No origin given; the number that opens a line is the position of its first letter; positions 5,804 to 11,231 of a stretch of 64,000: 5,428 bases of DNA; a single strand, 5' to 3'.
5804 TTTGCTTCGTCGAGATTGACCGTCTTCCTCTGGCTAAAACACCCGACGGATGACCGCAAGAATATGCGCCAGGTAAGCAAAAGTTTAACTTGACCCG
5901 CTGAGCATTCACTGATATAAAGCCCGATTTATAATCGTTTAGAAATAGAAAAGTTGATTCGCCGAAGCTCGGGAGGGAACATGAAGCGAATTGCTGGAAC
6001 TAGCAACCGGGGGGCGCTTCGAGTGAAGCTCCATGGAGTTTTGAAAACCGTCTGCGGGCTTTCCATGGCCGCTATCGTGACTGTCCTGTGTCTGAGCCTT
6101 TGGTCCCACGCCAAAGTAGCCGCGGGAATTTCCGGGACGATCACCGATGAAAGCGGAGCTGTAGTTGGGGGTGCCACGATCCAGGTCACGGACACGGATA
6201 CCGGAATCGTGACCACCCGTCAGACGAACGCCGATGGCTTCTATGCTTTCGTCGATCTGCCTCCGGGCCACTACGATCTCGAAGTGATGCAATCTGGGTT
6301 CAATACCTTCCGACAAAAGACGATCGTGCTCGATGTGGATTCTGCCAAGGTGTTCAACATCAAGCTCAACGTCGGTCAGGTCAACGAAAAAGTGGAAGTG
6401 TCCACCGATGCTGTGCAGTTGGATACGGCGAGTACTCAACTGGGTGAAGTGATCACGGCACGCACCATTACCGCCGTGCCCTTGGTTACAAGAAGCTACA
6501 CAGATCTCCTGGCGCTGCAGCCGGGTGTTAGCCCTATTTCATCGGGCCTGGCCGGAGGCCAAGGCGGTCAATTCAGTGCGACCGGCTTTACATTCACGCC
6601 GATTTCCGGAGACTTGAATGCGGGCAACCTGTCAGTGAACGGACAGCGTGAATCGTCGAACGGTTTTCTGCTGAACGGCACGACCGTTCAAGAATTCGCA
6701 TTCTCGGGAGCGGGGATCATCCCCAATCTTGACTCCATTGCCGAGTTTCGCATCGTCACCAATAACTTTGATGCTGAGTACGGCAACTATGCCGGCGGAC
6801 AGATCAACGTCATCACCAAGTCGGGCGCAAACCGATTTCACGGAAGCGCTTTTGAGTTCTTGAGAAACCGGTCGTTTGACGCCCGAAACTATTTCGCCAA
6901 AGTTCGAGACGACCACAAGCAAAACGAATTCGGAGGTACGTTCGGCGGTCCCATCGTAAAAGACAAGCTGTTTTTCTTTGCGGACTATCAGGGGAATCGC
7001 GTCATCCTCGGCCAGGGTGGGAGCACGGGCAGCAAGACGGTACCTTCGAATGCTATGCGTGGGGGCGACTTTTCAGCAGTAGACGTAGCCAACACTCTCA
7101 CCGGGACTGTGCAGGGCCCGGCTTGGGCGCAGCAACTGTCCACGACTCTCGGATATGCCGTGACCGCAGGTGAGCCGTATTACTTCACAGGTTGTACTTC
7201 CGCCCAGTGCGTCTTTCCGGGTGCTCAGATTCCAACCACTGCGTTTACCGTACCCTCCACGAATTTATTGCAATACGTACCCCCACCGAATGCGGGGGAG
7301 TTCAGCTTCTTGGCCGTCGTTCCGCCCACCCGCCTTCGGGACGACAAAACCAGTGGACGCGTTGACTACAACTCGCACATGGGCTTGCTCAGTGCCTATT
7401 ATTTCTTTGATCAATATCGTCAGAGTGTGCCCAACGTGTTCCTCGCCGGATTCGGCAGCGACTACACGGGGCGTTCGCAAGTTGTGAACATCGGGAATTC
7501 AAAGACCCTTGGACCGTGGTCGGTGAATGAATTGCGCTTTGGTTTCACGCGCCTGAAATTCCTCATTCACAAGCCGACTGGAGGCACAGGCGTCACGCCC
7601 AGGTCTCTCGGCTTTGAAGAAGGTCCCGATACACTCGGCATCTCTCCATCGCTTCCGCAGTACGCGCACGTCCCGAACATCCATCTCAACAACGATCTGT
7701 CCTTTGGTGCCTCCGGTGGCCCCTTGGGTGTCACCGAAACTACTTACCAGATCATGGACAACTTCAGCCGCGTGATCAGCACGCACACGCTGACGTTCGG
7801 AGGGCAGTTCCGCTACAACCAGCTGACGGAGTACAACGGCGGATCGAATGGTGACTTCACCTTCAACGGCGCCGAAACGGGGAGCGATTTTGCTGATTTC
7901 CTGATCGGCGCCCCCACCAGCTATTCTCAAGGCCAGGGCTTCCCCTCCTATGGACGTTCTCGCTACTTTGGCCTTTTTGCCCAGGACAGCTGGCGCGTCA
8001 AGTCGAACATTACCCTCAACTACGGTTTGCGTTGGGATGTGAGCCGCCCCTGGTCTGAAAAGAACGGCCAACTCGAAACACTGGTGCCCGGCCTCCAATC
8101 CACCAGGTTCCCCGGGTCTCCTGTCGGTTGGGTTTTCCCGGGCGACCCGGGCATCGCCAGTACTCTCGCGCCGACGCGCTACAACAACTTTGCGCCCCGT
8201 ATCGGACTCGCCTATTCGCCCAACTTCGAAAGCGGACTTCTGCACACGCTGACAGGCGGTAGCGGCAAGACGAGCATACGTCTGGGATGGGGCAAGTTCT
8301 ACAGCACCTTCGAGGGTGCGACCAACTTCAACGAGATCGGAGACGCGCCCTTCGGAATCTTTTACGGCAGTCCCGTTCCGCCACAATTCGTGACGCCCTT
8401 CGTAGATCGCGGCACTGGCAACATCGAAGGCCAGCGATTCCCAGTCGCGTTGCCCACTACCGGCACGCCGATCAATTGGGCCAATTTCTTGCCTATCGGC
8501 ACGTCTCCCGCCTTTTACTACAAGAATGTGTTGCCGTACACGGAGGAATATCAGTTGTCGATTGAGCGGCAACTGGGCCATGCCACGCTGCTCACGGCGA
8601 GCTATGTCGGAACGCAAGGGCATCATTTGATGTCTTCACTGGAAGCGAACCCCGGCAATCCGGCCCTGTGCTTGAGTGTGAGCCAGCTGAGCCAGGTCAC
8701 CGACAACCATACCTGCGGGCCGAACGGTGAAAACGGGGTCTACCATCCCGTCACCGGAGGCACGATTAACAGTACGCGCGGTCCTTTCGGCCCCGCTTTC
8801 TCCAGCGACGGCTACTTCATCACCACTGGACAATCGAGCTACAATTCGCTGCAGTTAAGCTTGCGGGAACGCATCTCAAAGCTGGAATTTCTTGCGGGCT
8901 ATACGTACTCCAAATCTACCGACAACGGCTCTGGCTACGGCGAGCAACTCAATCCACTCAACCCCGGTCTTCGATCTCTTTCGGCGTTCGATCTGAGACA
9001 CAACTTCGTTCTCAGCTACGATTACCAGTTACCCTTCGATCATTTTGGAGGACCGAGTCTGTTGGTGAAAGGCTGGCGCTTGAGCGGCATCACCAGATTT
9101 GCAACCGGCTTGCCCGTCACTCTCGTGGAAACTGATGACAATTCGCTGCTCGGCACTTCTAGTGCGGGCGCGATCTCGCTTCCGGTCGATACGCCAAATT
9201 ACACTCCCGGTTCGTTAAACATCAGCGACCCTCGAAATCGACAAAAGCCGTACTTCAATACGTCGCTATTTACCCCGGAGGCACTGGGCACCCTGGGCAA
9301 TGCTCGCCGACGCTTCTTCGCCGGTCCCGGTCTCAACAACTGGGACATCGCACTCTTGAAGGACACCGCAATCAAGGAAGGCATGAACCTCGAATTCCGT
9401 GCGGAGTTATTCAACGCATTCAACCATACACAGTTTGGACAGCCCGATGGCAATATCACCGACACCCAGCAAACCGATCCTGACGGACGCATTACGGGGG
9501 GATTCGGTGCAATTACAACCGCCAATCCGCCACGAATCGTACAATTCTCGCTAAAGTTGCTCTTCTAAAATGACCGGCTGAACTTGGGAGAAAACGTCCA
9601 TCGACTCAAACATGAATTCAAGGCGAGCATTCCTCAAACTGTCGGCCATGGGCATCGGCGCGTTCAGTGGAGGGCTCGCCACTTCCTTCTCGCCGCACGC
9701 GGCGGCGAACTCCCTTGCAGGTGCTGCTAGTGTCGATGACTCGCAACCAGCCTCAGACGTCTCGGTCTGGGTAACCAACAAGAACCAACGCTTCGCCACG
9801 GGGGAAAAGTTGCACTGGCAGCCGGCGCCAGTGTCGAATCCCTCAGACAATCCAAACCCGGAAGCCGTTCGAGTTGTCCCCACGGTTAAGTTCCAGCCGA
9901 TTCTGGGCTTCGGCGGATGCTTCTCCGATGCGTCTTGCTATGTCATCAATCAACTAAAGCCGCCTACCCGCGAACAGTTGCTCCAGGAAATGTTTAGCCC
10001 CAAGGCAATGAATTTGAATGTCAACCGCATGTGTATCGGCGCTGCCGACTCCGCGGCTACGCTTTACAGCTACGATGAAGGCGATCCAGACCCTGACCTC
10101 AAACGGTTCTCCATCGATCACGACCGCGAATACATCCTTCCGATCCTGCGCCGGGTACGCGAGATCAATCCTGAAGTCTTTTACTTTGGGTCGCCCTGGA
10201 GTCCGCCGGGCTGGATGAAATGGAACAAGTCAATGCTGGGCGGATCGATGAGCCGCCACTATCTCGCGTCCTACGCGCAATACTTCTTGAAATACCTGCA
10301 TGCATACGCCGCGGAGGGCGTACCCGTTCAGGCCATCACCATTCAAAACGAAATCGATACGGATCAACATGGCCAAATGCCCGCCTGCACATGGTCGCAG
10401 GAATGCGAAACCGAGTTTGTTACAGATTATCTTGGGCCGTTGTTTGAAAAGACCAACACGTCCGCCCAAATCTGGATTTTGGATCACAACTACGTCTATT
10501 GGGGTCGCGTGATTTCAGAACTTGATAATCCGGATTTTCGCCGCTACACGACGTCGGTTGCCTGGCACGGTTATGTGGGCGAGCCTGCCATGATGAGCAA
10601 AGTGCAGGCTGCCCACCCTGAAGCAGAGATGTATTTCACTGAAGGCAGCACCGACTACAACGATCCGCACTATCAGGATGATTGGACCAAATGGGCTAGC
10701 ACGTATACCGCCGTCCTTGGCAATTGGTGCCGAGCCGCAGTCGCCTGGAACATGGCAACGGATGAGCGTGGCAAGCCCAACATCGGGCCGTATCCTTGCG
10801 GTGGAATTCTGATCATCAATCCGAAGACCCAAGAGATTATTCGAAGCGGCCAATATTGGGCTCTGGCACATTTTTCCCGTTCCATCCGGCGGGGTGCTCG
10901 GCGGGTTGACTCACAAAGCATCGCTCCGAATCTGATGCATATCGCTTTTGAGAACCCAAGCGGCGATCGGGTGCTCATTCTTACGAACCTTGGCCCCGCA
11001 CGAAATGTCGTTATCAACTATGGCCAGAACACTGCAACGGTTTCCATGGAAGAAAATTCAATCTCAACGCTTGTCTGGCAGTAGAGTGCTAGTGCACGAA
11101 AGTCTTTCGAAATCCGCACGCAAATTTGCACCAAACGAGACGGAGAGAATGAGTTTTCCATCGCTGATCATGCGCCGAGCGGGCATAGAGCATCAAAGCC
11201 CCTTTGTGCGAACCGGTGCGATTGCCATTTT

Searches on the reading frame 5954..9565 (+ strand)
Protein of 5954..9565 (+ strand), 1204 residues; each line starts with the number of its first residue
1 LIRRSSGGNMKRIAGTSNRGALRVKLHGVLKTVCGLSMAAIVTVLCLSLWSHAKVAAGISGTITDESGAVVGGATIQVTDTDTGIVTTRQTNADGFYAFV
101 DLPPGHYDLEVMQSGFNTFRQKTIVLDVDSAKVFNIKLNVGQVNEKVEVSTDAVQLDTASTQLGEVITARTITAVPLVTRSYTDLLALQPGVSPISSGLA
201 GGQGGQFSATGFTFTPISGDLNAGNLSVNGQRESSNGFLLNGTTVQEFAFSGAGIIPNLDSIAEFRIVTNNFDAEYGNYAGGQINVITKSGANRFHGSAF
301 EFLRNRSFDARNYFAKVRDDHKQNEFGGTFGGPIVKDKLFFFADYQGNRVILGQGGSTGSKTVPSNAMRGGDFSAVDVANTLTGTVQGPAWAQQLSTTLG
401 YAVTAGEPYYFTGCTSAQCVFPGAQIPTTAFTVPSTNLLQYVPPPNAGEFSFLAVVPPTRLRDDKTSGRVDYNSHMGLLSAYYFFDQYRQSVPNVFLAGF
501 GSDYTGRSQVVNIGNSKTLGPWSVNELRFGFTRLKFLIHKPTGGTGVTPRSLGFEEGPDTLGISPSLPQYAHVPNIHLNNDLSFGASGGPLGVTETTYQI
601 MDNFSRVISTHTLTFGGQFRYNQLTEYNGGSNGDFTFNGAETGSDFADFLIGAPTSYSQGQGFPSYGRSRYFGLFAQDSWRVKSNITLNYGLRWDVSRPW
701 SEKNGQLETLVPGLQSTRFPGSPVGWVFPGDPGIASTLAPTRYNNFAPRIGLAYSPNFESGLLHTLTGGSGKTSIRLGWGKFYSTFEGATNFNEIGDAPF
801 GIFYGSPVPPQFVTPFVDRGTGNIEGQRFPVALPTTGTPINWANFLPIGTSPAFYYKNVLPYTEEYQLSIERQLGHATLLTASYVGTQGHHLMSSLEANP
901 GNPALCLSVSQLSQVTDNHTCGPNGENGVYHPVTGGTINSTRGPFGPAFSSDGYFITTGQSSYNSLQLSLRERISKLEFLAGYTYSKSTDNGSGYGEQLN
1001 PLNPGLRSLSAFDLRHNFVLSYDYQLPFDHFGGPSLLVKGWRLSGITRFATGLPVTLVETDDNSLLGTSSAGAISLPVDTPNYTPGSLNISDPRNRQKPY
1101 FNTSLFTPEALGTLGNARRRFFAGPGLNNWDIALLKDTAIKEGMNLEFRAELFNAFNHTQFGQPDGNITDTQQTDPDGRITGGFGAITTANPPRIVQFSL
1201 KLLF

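Call 83: search_protein_families(library=pfam, proteins=[window:5954-9565:+], max_evalue=0.0001)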
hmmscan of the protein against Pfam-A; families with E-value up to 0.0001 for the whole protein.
window:5954-9565:+ (1204 aa): 4 families
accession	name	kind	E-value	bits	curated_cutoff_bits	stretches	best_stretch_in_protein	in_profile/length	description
PF25183.1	OMP_b-brl_4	-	3.2e-189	631.6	30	1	287-1197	1-838/838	Outer membrane beta barrel domain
PF13620.12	CarboxypepD_reg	-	4.1e-20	72.4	32.3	1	59-138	2-81/82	Carboxypeptidase regulatory-like domain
PF13715.12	CarbopepD_reg_2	-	1.5e-08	34.9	32.2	1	59-140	1-78/88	CarboxypepD_reg-like domain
PF17210.9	SdrD_B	-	1.4e-05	25.7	29.7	1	64-117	17-71/112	SdrD B-like domain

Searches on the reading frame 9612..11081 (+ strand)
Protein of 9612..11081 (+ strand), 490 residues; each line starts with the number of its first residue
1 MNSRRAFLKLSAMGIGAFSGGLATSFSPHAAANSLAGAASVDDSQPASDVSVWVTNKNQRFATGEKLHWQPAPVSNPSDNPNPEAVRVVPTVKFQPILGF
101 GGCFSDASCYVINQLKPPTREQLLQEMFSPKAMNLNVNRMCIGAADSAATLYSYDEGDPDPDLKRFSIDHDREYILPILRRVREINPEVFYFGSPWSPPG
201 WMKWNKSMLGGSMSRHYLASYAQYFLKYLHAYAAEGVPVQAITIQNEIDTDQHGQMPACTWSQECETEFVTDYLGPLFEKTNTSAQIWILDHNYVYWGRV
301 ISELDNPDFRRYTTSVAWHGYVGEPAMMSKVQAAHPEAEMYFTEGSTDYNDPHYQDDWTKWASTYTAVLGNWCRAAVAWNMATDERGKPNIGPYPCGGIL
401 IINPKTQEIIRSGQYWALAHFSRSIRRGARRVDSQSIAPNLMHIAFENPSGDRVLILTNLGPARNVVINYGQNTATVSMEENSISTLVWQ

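Call 83: search_protein_families(library=pfam, proteins=[window:9612-11081:+], max_evalue=0.0001)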
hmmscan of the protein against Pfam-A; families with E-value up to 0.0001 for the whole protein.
window:9612-11081:+ (490 aa): 3 families
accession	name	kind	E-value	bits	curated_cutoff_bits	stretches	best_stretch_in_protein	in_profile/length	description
PF02055.22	Glyco_hydro_30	-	1.7e-41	142.8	23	1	97-424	1-347/348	Glycosyl hydrolase family 30 TIM-barrel domain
PF17189.10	Glyco_hydro_30C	-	3e-09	37.3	22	1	428-487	1-65/65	Glycosyl hydrolase family 30 beta sandwich domain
PF02057.21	Glyco_hydro_59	-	3e-07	30.5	27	1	105-353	10-228/294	Glycosyl hydrolase family 59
